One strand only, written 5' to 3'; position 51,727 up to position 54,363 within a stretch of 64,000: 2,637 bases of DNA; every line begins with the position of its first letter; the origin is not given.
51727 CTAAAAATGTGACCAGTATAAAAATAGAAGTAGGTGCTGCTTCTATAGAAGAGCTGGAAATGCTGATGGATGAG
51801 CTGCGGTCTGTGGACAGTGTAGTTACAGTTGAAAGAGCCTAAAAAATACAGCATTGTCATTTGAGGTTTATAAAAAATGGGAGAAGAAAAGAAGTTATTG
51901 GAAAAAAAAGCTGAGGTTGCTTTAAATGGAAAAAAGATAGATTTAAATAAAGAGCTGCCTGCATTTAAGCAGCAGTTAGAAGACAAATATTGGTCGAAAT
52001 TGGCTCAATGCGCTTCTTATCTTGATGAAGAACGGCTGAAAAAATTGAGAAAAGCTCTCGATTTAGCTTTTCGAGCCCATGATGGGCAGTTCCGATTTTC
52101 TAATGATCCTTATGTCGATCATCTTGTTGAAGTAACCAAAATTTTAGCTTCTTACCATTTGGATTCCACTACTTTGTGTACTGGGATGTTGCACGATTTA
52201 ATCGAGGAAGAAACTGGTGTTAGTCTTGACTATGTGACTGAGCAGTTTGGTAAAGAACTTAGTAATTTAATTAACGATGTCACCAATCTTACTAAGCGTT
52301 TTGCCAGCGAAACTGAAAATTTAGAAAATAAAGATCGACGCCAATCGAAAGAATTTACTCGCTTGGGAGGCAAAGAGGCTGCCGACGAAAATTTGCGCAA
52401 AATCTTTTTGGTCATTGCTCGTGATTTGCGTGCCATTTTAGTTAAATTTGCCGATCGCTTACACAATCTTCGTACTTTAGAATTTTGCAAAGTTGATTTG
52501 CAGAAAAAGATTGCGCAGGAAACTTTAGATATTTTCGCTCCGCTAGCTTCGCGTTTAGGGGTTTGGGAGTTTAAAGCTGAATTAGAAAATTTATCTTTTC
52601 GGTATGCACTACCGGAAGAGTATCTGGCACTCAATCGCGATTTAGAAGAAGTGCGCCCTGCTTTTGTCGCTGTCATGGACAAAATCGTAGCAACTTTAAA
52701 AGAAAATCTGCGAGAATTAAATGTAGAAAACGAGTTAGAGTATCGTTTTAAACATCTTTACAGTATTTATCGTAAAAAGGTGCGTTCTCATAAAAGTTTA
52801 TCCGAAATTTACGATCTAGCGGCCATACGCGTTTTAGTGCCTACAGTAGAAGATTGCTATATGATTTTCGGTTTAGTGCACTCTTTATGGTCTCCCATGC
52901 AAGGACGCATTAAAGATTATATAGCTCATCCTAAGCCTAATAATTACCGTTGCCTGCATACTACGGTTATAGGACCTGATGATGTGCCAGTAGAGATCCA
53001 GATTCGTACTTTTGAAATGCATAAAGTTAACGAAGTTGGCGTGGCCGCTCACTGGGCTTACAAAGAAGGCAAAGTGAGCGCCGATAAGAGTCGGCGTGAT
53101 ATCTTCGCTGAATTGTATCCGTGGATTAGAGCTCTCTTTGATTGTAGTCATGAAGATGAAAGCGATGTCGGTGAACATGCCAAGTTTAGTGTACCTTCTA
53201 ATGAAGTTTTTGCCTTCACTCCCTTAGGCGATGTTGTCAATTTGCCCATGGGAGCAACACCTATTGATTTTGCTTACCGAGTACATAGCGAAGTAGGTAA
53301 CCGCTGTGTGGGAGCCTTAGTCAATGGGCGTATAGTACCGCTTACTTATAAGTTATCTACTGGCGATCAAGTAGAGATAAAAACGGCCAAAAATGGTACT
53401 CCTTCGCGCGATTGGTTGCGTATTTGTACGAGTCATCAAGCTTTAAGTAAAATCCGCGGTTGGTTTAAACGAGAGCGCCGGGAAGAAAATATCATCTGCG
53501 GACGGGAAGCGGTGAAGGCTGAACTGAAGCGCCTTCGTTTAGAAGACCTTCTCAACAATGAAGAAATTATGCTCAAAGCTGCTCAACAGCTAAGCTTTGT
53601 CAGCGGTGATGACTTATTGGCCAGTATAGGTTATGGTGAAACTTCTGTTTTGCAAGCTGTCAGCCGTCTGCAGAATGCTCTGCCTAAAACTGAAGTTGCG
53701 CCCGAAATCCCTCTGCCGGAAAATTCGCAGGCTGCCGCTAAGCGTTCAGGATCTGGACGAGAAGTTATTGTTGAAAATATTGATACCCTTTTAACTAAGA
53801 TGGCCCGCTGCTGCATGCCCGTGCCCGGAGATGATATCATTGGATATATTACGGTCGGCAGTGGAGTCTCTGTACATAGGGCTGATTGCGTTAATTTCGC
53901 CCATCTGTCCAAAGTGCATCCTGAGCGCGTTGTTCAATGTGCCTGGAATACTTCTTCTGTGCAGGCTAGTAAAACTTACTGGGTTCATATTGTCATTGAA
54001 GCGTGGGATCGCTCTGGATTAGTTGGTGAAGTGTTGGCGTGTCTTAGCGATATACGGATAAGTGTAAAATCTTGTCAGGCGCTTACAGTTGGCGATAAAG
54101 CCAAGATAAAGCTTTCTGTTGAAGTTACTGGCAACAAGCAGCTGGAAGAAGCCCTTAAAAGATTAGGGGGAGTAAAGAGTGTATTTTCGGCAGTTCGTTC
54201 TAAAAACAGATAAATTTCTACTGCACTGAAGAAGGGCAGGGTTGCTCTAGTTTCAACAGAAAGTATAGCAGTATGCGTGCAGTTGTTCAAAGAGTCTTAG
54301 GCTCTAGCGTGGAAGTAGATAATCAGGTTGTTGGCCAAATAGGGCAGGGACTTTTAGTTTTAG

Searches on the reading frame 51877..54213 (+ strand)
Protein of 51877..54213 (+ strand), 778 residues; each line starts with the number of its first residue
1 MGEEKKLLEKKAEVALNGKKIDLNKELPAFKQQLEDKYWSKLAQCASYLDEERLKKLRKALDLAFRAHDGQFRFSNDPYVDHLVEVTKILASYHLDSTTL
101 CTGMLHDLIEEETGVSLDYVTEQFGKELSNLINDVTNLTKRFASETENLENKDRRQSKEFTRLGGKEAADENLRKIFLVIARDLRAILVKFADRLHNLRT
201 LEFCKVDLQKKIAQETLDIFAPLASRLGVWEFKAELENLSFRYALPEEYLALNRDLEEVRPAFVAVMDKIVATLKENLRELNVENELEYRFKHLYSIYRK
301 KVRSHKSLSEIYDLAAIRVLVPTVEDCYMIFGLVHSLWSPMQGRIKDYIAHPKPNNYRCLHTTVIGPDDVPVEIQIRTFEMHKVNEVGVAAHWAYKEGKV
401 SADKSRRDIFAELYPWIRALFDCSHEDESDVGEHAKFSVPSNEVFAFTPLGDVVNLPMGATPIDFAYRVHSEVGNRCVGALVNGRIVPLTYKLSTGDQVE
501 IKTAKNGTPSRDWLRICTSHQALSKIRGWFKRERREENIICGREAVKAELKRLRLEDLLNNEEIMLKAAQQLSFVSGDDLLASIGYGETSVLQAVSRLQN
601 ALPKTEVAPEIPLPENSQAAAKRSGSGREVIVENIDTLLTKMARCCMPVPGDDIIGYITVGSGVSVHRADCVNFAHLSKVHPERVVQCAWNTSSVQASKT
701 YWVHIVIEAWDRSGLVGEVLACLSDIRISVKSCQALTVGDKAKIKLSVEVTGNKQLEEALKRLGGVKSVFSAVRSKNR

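Call 3: search_protein_families(library=pfam, proteins=[window:51877-54213:+], max_evalue=0.01)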
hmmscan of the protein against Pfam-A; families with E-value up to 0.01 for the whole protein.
window:51877-54213:+ (778 aa): 8 families
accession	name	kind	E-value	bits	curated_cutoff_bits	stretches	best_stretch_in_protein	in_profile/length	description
PF04607.23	RelA_SpoT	-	4.2e-40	137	27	1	290-399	2-112/113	Region found in RelA / SpoT proteins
PF13328.12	HD_4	-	2.1e-38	131.9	27.2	1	60-230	1-156/156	HD domain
PF02824.27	TGS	-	1.7e-21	76.5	22.2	1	444-503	1-60/60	TGS domain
PF13291.12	ACT_4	-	1.7e-11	45.1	27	1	699-774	3-80/80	ACT domain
PF19296.4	RelA_AH_RIS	-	0.00021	21.9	23.8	1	521-668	8-169/185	RelA/SpoT, AH and RIS domains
PF01966.28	HD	-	0.00085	20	22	1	79-197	1-115/116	HD domain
PF01842.31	ACT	-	0.0035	17.5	27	0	705-763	3-61/66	ACT domain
PF06824.17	Glyco_hydro_125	-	0.0068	15.8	23.4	0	213-296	98-187/414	Metal-independent alpha-mannosidase (GH125)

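Call 4: search_protein_families(library=ncbifam, proteins=[window:51877-54213:+], max_evalue=0.01)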
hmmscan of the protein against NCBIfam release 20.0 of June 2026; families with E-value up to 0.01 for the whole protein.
window:51877-54213:+ (778 aa): 6 families
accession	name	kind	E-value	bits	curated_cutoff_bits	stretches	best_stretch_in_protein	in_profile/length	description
TIGR00691.1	spoT_relA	subfamily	4.3e-191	636.8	499.2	1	60-771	1-684/687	RelA/SpoT family protein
NF008303.0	PRK11092.1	equivalog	4e-148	494.7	947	1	45-774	11-699/702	bifunctional GTP diphosphokinase/guanosine-3',5'-bis pyrophosphate 3'-pyrophosphohydrolase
NF008124.0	PRK10872.1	equivalog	6.2e-148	494.5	728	1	82-775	58-741/744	GTP diphosphokinase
NF053588.1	GTPPhKinYjbM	equivalog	1e-08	35.2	320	1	274-396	24-160/201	GTP diphosphokinase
NF007171.0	PRK09602.1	subfamily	0.00074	18.5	387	1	450-503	340-395/397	YchF-related putative GTPase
NF003361.0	PRK04435.1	equivalog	0.0082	15.9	131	0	698-769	66-139/148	ACT domain-containing protein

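Call 5: search_solved_structures(query=window:51877-54213:+, show_alignments=2, max_evalue=1e-20)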
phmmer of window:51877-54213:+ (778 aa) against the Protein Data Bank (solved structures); distinct sequences matched with E-value up to 1e-20: 18.
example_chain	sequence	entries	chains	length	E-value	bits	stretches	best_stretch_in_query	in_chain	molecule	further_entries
8fr8_I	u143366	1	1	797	3.7e-154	517.6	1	53-774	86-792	GTP pyrophosphokinase RelA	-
6yxa_A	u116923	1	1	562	6.3e-146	490.4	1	44-599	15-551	GTP pyrophosphokinase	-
5iqr_8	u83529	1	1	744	2.4e-133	448.8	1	84-774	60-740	GTP pyrophosphokinase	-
5kps_A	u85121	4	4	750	2.5e-133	448.8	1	84-774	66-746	GTP pyrophosphokinase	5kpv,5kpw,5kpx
5l3p_z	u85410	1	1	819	1.4e-128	433.1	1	84-693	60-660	GTP pyrophosphokinase,GTP pyrophosphokinase,GTP pyrophosphokinase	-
7oiw_A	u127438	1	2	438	1.3e-110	373.6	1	42-480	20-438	GTP pyrophosphokinase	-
8acu_A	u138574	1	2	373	2.6e-95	323.1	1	44-421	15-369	GTP pyrophosphokinase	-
1vj7_A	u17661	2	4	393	2.2e-86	293.6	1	42-422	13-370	Bifunctional RELA/SPOT | Bifunctional (p)ppGpp synthase/hydrolase RelA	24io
5xnx_A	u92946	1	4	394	2.4e-80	273.6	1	54-433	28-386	Bifunctional (p)ppGpp synthase/hydrolase RelA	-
6s2v_A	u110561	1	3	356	1.5e-77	264.4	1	38-383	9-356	(P)ppGpp synthetase I, SpoT/RelA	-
6s2t_A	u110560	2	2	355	1.5e-77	264.4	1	38-383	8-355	(P)ppGpp synthetase I, SpoT/RelA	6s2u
7ohg_A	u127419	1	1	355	1.5e-77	264.4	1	38-383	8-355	Guanosine-3',5'-bis(Diphosphate) 3'-pyrophosphohydrolase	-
6htq_x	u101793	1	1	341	7.9e-72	245.4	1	442-772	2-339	GTP pyrophosphokinase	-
9s6k_B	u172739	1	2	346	1.6e-63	218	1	33-389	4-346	GTP pyrophosphokinase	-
7qpr_A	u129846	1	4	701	8.1e-59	202.4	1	47-697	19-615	ACT domain protein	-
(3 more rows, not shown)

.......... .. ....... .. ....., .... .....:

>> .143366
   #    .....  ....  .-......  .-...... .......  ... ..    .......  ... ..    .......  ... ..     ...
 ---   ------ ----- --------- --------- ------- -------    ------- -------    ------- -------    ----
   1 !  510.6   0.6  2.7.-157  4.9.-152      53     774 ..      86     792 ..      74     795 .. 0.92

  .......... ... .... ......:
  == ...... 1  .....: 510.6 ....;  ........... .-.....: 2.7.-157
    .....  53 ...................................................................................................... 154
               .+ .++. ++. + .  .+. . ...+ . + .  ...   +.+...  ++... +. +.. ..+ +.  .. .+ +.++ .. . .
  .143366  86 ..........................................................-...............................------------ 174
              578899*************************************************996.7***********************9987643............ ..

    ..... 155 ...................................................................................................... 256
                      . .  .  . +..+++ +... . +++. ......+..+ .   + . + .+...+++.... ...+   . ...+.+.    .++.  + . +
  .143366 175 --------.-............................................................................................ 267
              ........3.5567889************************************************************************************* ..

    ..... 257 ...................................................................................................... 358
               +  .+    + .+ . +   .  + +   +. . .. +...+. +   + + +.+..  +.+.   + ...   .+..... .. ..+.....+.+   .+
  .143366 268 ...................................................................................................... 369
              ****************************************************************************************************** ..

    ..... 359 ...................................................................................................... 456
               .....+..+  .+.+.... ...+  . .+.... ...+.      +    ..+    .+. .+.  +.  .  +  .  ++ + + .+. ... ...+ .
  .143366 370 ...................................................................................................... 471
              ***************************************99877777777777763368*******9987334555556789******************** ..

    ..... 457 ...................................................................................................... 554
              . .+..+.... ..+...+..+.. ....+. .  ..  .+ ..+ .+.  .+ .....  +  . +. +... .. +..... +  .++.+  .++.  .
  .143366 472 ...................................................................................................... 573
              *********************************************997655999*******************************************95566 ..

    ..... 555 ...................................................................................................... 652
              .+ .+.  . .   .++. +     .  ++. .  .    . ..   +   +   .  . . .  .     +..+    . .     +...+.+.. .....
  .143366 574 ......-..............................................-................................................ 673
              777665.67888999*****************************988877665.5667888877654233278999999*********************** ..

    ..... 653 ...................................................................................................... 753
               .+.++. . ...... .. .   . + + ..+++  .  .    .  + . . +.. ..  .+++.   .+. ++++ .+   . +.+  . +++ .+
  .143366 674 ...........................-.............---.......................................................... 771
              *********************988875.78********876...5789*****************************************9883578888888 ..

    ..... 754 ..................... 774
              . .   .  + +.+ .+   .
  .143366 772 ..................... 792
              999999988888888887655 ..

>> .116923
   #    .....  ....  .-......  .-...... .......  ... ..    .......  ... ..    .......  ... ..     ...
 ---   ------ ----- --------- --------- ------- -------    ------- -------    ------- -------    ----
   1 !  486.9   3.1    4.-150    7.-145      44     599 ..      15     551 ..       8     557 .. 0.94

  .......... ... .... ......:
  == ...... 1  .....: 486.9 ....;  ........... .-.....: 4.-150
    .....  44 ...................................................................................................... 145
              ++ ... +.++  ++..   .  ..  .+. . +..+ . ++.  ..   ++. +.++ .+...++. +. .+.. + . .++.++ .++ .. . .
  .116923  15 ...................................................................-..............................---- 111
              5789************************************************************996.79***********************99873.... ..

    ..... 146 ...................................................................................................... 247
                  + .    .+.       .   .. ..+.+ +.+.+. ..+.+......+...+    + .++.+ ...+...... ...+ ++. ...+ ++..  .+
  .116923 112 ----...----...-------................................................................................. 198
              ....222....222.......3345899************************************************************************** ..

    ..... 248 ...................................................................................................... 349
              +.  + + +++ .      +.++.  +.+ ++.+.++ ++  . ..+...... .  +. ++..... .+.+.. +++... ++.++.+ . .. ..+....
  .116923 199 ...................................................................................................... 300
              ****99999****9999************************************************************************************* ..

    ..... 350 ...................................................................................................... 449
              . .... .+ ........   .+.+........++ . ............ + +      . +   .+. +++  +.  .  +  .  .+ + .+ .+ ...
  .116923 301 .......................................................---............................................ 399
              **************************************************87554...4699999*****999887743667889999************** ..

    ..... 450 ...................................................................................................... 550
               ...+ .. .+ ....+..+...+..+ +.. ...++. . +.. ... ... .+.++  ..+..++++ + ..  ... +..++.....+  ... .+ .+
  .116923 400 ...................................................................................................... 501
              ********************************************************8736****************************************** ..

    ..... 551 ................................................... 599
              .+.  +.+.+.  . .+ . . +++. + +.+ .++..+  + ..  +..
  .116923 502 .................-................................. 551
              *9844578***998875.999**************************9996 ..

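Call 37: find_homologous_proteins(query=window:51877-54213:+, max_evalue=1e-100)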
Query window:51877-54213:+ (778 aa): 7882 proteins with E <= 1e-100 among 8000 candidates; the best 120 are listed.
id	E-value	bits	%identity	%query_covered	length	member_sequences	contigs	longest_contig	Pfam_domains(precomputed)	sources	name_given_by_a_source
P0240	0.0e+0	1762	100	100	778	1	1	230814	PF04607.24,PF13328.13,PF19296.6,PF02824.28,PF13291.13,PF28438.1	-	-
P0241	0.0e+0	1576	88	100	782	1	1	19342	PF04607.24,PF13328.13,PF19296.6,PF02824.28,PF13291.13,PF28438.1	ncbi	ncbi:MAG: RelA/SpoT family protein [Candidatus Bruticola sp.]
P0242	0.0e+0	1445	79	100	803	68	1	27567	PF04607.24,PF13328.13,PF19296.6,PF02824.28,PF13291.13,PF28438.1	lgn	-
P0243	0.0e+0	1103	64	97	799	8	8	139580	PF04607.24,PF13328.13,PF19296.6,PF02824.28,PF01966.29,PF13291.13,PF28438.1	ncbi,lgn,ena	-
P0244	0.0e+0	1088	64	96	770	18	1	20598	PF04607.24,PF13328.13,PF19296.6,PF02824.28,PF01966.29,PF13291.13,PF28438.1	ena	-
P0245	0.0e+0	1053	63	95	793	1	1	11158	PF04607.24,PF13328.13,PF19296.6,PF02824.28,PF01966.29,PF13291.13,PF28438.1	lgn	-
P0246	0.0e+0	1023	60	94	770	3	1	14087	PF04607.24,PF13328.13,PF19296.6,PF02824.28,PF01966.29,PF13291.13,PF28438.1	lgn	-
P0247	0.0e+0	1020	59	96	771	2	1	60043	PF04607.24,PF13328.13,PF19296.6,PF02824.28,PF13291.13,PF28438.1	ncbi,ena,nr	ncbi:bifunctional (p)ppGpp synthetase/guanosine-3',5'-bis(diphosphate) 3'-pyrophosphohydrolase [bact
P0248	5.3e-297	1005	58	95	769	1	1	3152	PF04607.24,PF13328.13,PF19296.6,PF02824.28,PF01966.29,PF13291.13,PF28438.1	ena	-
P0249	7.0e-295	998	57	97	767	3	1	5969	PF04607.24,PF13328.13,PF19296.6,PF02824.28,PF13291.13,PF28438.1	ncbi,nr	ncbi:bifunctional (p)ppGpp synthetase/guanosine-3',5'-bis(diphosphate) 3'-pyrophosphohydrolase [bact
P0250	6.9e-273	925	55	95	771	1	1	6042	PF04607.24,PF13328.13,PF19296.6,PF02824.28,PF01966.29,PF13291.13,PF28438.1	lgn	-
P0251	1.3e-256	871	54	94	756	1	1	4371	PF04607.24,PF13328.13,PF19296.6,PF02824.28,PF01966.29,PF13291.13,PF28438.1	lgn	-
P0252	7.7e-251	852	52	94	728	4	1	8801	PF04607.24,PF13328.13,PF19296.6,PF02824.28,PF01966.29,PF13291.13,PF28438.1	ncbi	-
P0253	7.5e-250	849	53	95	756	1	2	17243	PF04607.24,PF13328.13,PF19296.6,PF02824.28,PF01966.29,PF13291.13,PF28438.1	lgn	-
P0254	5.6e-244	830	53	94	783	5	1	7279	PF04607.24,PF13328.13,PF19296.6,PF02824.28,PF13291.13,PF28438.1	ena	-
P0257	1.2e-236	805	49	94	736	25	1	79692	PF04607.24,PF13328.13,PF19296.6,PF02824.28,PF01966.29,PF13291.13,PF28438.1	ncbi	ncbi:MAG: RelA/SpoT family protein [Candidatus Xenobium sp.]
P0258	4.5e-236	803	50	99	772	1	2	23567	PF04607.24,PF13328.13,PF19296.6,PF02824.28,PF01966.29,PF13291.13,PF28438.1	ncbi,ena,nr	ncbi:bifunctional (p)ppGpp synthetase/guanosine-3',5'-bis(diphosphate) 3'-pyrophosphohydrolase [bact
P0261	4.4e-232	790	50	94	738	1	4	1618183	PF04607.24,PF13328.13,PF19296.6,PF02824.28,PF01966.29,PF13291.13,PF28438.1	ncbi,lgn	-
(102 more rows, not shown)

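Call 40: find_encoding_contigs(protein=P0261, flank=8000, max_places=1)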
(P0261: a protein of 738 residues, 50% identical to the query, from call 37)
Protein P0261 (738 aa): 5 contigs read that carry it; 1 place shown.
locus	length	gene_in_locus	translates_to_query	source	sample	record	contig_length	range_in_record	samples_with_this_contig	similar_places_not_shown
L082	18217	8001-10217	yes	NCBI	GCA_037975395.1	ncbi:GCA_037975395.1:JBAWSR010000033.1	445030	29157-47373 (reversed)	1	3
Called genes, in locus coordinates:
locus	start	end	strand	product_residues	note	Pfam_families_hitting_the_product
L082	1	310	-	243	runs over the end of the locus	PF16554:OAM_dimer, PF02310:B12-binding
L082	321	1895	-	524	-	PF09043:Lys-AminoMut_A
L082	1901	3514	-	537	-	PF00488:MutS_V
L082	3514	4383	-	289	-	-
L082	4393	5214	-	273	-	PF05853:BKACE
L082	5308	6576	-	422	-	PF00202:Aminotran_3, PF00155:Aminotran_1_2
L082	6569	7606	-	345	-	PF26370:KDD_N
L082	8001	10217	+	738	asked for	PF01966:HD, PF13328:HD_4, PF04607:RelA_SpoT, PF02824:TGS, PF19296:RelA_AH, PF28438:RelA_RIS, PF13291:ACT_4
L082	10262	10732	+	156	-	PF02580:Tyr_Deacylase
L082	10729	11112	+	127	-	PF00072:Response_reg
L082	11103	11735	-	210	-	PF04263:TPK_catalytic, PF04265:TPK_B1_binding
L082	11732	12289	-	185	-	PF09515:Thia_YuaJ, PF12822:ECF_trnsprt (weak)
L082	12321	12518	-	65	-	PF00830:Ribosomal_L28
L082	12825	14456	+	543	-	PF00171:Aldedh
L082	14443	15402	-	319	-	PF08902:DUF1848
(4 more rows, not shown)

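Call 41: find_encoding_contigs(protein=P0257, flank=8000, max_places=1)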
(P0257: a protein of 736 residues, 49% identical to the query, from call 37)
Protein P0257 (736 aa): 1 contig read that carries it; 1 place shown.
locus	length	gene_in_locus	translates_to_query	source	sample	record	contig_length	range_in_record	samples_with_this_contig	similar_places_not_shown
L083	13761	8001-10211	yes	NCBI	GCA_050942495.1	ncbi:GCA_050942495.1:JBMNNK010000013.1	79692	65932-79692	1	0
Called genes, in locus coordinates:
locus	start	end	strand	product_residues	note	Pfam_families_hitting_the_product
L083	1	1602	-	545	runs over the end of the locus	PF00488:MutS_V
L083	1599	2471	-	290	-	-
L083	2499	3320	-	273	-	PF05853:BKACE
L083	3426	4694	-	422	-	PF00202:Aminotran_3, PF00155:Aminotran_1_2 (weak)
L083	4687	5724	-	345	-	PF26370:KDD_N, PF00107:ADH_zinc_N (weak)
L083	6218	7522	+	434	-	PF01943:Polysacc_synt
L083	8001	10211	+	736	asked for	PF01966:HD, PF13328:HD_4, PF04607:RelA_SpoT, PF02824:TGS, PF19296:RelA_AH, PF28438:RelA_RIS, PF13291:ACT_4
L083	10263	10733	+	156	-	PF02580:Tyr_Deacylase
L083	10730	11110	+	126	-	PF00072:Response_reg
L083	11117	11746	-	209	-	PF04263:TPK_catalytic, PF04265:TPK_B1_binding (weak)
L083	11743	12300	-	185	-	PF09515:Thia_YuaJ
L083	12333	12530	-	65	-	PF00830:Ribosomal_L28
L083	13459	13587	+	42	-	-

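Call 42: find_encoding_contigs(protein=P0258, flank=8000, max_places=1)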
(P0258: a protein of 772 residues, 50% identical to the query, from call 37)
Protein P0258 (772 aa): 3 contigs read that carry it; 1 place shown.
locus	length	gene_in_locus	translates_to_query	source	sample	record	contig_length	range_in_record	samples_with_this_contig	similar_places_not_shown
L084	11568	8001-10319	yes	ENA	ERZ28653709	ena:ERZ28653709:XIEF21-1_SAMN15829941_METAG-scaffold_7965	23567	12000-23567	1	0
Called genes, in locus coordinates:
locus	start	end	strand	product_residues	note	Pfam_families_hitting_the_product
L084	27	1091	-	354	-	-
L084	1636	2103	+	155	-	-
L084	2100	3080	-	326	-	-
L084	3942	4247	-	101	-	-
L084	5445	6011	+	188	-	PF13328:HD_4, PF01966:HD (weak)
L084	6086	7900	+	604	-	PF13328:HD_4, PF04607:RelA_SpoT, PF02824:TGS, PF28438:RelA_RIS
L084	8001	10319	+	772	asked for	PF13328:HD_4, PF01966:HD (weak), PF04607:RelA_SpoT, PF02824:TGS, PF19296:RelA_AH, PF28438:RelA_RIS, PF13291:ACT_4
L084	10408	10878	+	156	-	PF02580:Tyr_Deacylase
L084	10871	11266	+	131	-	PF00072:Response_reg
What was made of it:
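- The L084 H-type gene is split into two ORFs (call 42).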

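Call 43: find_encoding_contigs(protein=P0253, flank=8000, max_places=1)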
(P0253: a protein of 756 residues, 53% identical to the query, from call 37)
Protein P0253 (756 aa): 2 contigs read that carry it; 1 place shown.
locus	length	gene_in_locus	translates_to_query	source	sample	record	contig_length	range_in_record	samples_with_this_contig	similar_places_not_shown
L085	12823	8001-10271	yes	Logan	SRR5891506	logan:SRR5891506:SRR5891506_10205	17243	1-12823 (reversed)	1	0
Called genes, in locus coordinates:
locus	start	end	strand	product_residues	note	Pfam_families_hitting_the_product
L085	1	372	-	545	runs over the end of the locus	PF00488:MutS_V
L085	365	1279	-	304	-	-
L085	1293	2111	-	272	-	PF05853:BKACE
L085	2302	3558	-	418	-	PF00202:Aminotran_3, PF00155:Aminotran_1_2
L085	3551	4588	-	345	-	PF26370:KDD_N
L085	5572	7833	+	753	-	PF13328:HD_4, PF01966:HD (weak), PF04607:RelA_SpoT, PF02824:TGS, PF28438:RelA_RIS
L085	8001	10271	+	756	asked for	PF13328:HD_4, PF01966:HD, PF04607:RelA_SpoT, PF02824:TGS, PF19296:RelA_AH, PF28438:RelA_RIS, PF13291:ACT_4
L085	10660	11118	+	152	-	PF02580:Tyr_Deacylase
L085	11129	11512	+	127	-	PF00072:Response_reg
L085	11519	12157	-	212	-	PF04263:TPK_catalytic, PF04265:TPK_B1_binding (weak)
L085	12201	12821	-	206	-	?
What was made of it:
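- On SpoT[Hs] (Moraxellaceae hydrolase-only long RSH): It arose in situ upstream of dtd (calls 40-43).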
